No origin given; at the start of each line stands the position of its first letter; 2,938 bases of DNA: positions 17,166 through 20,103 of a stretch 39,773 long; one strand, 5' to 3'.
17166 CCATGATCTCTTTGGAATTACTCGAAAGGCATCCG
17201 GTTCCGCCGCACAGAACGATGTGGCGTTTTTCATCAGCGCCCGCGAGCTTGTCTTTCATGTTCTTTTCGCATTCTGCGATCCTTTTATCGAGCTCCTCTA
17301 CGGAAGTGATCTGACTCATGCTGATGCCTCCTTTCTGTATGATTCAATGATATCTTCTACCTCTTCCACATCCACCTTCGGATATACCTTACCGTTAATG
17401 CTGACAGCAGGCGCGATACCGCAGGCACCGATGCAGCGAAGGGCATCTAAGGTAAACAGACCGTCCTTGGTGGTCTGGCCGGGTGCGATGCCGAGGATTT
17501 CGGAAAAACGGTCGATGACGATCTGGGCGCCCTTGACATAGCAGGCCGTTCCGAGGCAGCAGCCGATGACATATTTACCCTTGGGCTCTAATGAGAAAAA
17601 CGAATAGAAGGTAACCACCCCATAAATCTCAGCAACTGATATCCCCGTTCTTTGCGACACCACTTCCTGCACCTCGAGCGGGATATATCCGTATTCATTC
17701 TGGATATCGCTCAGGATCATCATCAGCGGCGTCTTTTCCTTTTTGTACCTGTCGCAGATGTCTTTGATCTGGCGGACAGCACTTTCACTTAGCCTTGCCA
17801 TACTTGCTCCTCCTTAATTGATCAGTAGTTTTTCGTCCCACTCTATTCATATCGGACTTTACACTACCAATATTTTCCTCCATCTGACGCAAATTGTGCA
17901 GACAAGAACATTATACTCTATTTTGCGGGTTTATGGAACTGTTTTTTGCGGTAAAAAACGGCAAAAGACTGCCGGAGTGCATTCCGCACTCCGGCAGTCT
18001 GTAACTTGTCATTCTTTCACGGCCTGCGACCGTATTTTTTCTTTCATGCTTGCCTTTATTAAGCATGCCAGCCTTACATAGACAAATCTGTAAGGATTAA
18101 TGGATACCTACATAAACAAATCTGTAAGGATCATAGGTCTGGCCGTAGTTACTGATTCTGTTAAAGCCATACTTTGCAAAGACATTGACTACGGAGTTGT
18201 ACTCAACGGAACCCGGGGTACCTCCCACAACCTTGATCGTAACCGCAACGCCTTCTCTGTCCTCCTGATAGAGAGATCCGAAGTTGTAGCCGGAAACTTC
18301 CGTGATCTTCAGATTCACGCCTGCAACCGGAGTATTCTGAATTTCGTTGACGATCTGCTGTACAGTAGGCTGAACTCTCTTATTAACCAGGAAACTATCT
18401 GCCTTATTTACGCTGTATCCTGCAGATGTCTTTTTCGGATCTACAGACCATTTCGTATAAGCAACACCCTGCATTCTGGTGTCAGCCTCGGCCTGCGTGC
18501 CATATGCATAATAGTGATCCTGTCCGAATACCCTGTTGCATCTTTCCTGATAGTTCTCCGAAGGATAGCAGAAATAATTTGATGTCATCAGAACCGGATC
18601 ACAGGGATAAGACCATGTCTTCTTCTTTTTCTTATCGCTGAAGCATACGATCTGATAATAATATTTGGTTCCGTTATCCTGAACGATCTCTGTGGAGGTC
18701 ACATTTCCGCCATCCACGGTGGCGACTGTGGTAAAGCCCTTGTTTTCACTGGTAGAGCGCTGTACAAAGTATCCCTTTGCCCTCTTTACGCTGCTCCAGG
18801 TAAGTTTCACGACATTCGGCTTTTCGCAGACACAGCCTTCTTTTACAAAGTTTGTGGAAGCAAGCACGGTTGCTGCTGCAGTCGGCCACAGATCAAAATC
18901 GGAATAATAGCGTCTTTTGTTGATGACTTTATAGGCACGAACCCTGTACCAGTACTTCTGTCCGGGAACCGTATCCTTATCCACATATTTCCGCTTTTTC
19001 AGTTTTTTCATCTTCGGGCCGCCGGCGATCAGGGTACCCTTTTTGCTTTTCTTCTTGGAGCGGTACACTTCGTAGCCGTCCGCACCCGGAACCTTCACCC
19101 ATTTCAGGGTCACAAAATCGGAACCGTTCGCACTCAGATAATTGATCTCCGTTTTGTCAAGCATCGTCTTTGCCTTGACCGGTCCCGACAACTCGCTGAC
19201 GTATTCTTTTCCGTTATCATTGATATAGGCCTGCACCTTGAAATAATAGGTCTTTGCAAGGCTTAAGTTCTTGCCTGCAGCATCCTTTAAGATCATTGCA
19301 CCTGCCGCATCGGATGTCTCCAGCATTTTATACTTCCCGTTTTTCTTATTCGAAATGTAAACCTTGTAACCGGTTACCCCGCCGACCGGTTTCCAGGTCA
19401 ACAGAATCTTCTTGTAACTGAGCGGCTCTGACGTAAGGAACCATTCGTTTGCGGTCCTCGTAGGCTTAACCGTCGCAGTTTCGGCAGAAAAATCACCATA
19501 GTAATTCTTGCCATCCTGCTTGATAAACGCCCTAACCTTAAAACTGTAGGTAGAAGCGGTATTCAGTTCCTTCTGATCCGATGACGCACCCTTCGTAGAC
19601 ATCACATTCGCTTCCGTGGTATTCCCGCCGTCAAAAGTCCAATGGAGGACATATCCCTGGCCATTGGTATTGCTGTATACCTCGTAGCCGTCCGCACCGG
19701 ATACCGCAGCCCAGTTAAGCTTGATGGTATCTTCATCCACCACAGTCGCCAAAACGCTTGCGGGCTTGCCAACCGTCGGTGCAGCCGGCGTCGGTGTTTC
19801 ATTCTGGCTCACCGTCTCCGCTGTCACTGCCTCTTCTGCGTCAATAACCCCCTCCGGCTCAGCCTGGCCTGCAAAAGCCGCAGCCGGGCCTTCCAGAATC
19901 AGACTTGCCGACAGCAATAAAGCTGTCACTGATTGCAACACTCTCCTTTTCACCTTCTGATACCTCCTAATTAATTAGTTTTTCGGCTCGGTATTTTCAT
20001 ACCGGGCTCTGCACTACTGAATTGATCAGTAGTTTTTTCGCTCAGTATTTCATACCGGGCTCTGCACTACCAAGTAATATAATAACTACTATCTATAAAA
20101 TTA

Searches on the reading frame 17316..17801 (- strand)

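Call 10: search_protein_families(library=pfam, proteins=[window:17316-17801:-], max_evalue=0.001)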
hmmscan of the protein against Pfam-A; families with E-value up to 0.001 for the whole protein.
window:17316-17801:- (161 aa): 1 family
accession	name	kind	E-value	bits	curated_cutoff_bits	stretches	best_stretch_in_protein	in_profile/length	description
PF01257.25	2Fe-2S_thioredx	-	2.2e-49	167.5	24.8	1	12-156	1-145/145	Thioredoxin-like [2Fe-2S] ferredoxin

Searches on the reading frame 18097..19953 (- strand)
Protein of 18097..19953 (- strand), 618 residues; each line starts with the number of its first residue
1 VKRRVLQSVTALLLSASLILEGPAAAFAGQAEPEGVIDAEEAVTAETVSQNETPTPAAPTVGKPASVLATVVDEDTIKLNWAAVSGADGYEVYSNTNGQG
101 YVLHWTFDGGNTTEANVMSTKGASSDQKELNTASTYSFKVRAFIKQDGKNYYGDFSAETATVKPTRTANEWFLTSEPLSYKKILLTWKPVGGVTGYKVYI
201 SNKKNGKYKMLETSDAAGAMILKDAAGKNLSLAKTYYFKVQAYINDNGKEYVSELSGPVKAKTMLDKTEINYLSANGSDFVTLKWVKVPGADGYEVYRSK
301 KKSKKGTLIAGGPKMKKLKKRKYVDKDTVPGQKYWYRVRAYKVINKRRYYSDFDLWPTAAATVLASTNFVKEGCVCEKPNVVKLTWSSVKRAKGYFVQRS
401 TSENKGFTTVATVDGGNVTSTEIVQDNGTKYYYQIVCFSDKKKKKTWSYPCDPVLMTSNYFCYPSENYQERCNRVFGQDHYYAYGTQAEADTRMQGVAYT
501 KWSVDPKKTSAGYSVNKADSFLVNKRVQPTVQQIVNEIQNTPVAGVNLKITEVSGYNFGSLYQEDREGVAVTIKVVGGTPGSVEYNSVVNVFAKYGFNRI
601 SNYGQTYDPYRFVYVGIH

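Call 10: search_protein_families(library=pfam, proteins=[window:18097-19953:-], max_evalue=0.001)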
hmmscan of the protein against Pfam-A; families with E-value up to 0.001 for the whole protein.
window:18097-19953:- (618 aa): 3 families
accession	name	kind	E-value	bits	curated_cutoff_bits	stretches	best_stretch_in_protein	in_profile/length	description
PF00041.27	fn3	-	3.5e-11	43.6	25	0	177-246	10-72/84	Fibronectin type III domain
PF21910.2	GH85_C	-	1.1e-10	42.3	27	0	281-310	19-47/95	GH85 endohexosaminidases, C-terminal domain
PF16383.10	DUF4992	-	0.00027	21.2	29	0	247-296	34-81/183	Domain of unknown function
